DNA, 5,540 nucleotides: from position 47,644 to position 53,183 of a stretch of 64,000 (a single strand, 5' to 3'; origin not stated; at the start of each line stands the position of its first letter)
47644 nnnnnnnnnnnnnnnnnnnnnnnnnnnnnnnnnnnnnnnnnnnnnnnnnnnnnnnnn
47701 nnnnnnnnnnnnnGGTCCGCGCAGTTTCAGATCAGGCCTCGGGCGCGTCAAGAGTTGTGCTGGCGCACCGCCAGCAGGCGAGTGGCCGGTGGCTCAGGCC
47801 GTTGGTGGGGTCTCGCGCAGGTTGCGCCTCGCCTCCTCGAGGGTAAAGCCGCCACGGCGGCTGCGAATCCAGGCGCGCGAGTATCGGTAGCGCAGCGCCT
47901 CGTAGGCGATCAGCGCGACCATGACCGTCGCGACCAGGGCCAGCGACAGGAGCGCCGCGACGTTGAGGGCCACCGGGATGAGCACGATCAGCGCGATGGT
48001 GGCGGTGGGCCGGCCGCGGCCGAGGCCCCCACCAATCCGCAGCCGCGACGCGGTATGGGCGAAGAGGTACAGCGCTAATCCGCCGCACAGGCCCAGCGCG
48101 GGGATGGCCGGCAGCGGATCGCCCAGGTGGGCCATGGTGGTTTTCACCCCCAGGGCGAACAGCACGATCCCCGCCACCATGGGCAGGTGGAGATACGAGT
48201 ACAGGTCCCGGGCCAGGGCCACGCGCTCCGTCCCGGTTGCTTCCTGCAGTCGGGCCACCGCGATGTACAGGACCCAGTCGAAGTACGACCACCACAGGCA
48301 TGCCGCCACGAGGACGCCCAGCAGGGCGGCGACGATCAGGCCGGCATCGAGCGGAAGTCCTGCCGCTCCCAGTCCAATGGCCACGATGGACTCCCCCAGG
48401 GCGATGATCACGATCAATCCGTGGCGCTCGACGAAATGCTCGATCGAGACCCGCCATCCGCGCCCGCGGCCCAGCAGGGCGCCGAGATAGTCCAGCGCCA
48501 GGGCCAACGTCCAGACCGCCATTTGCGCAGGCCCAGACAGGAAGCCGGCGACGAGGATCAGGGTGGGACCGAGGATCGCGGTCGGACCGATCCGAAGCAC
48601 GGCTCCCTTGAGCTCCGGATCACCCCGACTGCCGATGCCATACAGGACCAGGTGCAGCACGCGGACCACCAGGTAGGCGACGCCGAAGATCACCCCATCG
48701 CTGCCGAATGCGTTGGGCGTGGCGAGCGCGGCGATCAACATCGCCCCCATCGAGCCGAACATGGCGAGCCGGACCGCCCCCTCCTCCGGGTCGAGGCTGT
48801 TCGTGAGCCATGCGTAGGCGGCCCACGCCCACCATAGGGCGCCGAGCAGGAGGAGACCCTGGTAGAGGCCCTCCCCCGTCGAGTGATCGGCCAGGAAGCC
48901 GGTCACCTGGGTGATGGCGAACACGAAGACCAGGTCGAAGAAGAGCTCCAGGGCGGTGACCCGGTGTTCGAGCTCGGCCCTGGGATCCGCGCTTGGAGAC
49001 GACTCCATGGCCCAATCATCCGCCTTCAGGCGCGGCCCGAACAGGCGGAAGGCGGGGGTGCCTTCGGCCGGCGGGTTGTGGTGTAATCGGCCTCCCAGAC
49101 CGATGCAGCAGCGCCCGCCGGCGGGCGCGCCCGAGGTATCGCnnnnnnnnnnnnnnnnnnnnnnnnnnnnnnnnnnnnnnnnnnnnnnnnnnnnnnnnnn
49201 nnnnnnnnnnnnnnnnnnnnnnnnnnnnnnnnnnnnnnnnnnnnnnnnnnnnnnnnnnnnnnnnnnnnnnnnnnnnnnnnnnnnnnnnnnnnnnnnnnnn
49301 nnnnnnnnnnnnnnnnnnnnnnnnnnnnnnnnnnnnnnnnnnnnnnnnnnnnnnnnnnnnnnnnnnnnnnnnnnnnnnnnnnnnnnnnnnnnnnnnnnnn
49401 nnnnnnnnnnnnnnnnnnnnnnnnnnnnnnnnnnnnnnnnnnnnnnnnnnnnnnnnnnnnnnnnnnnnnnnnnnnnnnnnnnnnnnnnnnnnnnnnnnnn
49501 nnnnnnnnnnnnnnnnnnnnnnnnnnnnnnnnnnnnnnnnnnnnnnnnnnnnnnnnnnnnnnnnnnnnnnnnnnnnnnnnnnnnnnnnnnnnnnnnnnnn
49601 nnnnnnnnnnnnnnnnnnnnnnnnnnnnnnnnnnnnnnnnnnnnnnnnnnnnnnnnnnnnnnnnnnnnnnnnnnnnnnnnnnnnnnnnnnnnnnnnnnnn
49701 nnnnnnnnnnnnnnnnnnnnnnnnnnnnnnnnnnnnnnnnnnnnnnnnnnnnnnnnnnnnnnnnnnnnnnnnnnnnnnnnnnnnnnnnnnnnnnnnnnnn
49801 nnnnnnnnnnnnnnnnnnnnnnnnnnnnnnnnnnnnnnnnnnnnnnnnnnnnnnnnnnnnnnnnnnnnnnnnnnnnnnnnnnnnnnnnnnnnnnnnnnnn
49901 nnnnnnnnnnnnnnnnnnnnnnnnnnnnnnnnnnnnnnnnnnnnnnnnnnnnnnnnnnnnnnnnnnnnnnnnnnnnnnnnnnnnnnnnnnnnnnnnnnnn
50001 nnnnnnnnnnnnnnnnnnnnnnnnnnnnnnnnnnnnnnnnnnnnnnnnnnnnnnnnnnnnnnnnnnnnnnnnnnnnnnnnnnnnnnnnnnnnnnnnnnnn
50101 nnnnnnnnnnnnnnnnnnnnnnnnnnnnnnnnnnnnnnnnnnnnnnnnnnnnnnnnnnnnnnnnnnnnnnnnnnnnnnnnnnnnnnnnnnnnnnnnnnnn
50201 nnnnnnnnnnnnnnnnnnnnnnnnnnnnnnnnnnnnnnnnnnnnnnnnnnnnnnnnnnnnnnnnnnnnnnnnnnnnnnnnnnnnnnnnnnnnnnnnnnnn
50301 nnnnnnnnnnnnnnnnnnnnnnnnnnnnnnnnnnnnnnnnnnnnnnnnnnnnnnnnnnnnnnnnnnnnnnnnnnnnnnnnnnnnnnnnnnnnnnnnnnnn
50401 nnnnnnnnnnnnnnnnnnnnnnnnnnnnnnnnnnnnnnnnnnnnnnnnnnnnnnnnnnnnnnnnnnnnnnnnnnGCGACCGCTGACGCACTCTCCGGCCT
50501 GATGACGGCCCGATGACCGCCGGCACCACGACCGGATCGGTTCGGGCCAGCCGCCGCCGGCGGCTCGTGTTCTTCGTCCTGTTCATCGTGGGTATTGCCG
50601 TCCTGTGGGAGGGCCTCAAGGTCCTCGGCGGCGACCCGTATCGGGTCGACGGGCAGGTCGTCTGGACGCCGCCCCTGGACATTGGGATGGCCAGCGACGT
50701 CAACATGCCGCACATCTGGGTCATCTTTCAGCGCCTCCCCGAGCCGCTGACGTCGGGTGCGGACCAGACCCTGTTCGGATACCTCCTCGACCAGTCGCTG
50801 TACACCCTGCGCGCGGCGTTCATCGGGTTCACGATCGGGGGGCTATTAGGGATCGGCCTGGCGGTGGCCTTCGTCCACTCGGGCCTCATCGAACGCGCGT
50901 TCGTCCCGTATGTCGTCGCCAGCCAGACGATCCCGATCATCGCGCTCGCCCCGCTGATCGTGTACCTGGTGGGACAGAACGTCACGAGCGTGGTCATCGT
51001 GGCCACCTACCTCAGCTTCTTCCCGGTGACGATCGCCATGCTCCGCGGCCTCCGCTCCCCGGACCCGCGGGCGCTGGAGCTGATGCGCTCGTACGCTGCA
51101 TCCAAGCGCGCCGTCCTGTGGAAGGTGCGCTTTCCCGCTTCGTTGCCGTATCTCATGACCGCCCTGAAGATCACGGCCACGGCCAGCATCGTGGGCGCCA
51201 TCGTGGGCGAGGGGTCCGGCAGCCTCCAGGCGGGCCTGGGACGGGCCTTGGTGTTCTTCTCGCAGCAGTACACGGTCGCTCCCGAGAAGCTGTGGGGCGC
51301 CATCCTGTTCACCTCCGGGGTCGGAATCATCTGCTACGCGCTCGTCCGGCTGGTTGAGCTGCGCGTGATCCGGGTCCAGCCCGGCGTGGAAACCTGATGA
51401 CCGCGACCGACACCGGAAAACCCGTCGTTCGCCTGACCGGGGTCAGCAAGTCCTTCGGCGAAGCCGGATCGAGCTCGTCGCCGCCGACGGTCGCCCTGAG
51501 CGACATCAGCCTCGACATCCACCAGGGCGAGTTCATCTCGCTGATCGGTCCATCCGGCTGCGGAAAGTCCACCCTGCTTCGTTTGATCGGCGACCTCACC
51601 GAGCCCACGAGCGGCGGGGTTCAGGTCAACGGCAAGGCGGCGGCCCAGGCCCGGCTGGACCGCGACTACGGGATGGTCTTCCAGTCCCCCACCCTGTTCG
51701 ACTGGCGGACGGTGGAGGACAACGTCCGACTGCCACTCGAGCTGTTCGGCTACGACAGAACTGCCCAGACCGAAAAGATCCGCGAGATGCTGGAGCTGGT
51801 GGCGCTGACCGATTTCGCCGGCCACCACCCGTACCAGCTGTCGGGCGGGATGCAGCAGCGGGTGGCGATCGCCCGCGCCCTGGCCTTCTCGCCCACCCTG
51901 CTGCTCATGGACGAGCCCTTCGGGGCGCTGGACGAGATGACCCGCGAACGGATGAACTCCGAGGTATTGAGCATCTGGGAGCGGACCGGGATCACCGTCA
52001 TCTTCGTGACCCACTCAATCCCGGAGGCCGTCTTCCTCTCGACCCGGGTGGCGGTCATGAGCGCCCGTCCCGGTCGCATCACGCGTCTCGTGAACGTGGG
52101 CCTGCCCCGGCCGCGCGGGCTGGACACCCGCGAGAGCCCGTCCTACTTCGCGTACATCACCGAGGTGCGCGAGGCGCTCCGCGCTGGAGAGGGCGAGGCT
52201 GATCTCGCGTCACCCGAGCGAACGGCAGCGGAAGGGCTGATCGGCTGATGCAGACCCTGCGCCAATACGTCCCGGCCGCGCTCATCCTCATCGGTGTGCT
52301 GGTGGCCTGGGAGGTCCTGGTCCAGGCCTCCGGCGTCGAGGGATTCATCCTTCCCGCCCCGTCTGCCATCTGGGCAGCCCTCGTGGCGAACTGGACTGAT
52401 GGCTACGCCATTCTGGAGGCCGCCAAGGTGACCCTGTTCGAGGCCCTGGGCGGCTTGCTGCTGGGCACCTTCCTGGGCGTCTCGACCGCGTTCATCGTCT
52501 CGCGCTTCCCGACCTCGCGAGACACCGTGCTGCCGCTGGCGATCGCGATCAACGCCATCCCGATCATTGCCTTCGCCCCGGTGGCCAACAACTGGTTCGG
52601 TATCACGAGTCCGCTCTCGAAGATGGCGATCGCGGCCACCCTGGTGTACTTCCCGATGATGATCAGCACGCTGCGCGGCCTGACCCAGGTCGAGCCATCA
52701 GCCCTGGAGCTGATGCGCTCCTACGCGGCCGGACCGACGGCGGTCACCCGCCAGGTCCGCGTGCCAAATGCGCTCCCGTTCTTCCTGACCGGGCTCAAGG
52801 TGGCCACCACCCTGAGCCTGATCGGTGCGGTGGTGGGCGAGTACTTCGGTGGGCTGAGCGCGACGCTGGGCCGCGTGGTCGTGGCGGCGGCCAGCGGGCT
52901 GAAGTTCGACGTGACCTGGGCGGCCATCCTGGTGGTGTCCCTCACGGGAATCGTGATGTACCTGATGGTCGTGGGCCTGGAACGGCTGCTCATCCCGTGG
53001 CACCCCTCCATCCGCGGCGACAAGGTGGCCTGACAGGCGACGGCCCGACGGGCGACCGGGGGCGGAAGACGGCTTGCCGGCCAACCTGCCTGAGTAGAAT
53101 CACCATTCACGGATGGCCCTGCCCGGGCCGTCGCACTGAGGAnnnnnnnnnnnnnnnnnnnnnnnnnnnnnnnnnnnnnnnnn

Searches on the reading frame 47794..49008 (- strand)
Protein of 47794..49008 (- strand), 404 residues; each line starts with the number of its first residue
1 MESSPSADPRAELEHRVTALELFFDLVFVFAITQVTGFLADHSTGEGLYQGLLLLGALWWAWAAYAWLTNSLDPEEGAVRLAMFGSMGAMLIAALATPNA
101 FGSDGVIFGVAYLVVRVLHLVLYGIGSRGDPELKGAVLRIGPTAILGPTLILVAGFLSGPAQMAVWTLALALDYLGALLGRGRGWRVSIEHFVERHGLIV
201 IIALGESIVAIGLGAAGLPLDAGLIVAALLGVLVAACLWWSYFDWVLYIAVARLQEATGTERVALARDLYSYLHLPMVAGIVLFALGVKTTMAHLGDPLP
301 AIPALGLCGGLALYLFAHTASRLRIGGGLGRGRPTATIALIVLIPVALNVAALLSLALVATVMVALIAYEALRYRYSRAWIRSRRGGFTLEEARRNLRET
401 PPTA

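Call 73: search_protein_families(library=pfam, proteins=[window:47794-49008:-], max_evalue=0.0001)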
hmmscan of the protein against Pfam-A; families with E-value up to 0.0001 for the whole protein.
window:47794-49008:- (404 aa): 1 family
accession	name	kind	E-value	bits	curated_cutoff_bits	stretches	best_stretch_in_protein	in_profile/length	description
PF06772.16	LtrA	-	3.6e-94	316.4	31.9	1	16-367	1-355/356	Bacterial low temperature requirement A protein (LtrA)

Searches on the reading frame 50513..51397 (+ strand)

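Call 73: search_protein_families(library=pfam, proteins=[window:50513-51397:+], max_evalue=0.0001)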
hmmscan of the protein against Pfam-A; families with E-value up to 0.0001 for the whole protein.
window:50513-51397:+ (294 aa): 1 family
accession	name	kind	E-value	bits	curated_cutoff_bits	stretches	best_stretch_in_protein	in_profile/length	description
PF00528.27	BPD_transp_1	-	5.6e-24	85.3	26.4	1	112-286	4-183/184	Binding-protein-dependent transport system inner membrane component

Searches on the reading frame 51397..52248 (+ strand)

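Call 74: search_protein_families(library=pfam, proteins=[window:51397-52248:+], max_evalue=0.0001)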
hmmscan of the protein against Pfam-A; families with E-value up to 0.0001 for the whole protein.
window:51397-52248:+ (283 aa): 2 families
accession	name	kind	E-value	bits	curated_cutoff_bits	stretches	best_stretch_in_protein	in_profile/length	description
PF00005.33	ABC_tran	-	1.5e-35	123.2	25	1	34-175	1-136/137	ABC transporter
PF13304.12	AAA_21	-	5.4e-07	30.4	27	0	47-68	2-23/304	AAA domain, putative AbiEii toxin, Type IV TA system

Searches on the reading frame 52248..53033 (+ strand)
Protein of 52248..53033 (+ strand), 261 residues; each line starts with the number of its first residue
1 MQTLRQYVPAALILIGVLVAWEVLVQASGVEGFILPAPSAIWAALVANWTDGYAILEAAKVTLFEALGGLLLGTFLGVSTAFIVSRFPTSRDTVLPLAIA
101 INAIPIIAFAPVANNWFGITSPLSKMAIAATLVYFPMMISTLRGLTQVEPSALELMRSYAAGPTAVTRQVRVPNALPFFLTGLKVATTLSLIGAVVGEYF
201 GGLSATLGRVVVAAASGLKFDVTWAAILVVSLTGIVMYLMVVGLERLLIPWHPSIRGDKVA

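Call 74: search_protein_families(library=pfam, proteins=[window:52248-53033:+], max_evalue=0.0001)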
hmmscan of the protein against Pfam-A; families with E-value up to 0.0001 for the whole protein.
window:52248-53033:+ (261 aa): 1 family
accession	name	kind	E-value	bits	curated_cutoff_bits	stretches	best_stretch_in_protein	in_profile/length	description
PF00528.27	BPD_transp_1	-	1.2e-20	74.5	26.4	1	73-246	1-180/184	Binding-protein-dependent transport system inner membrane component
